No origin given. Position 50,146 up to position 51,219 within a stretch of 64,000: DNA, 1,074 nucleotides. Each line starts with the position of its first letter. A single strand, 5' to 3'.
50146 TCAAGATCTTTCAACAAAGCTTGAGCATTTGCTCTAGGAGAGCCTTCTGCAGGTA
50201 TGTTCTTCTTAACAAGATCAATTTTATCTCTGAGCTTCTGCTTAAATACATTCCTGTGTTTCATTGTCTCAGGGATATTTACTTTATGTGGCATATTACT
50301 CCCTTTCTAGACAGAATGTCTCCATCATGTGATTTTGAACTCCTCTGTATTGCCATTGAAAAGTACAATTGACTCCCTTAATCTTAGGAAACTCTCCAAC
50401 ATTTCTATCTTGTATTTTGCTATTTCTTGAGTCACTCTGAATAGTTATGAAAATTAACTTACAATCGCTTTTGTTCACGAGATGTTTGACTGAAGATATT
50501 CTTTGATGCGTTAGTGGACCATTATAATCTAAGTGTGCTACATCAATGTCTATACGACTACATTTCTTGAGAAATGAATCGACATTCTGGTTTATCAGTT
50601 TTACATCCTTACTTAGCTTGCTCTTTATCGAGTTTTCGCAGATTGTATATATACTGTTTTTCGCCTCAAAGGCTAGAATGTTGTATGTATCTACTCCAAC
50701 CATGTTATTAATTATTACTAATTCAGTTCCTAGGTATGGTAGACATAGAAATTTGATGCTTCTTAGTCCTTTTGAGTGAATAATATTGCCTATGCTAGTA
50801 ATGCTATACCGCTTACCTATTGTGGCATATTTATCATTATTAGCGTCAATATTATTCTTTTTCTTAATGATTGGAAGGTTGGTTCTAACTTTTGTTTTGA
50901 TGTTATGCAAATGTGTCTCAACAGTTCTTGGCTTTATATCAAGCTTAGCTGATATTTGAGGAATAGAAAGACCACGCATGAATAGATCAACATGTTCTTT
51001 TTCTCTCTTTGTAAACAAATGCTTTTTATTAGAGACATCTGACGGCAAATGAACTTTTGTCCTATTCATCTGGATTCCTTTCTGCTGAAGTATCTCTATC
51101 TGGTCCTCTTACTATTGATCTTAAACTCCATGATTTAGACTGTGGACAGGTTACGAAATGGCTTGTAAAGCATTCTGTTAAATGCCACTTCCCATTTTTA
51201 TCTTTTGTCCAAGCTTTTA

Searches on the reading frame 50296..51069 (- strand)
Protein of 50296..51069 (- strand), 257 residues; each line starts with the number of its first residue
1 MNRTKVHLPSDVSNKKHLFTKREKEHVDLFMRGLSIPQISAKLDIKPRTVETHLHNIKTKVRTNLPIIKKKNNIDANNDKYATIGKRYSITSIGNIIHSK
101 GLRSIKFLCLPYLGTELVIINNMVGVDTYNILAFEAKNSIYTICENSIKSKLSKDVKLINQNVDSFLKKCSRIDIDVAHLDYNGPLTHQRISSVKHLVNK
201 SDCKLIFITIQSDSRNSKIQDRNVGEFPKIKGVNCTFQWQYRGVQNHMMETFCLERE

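Call 10: search_protein_families(library=pfam, proteins=[window:50296-51069:-], max_evalue=0.001)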
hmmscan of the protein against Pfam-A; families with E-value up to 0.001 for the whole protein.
window:50296-51069:- (257 aa): 3 families
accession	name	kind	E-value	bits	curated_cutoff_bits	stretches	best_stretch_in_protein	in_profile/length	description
PF00196.25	GerE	-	1.2e-09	38.1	23.5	1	19-63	3-47/57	Bacterial regulatory proteins, luxR family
PF08281.18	Sigma70_r4_2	-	8.4e-05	22.6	25.7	1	32-60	25-53/54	Sigma-70, region 4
PF14493.12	HTH_40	-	0.00016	22.4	27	1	27-60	6-39/89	Helix-turn-helix domain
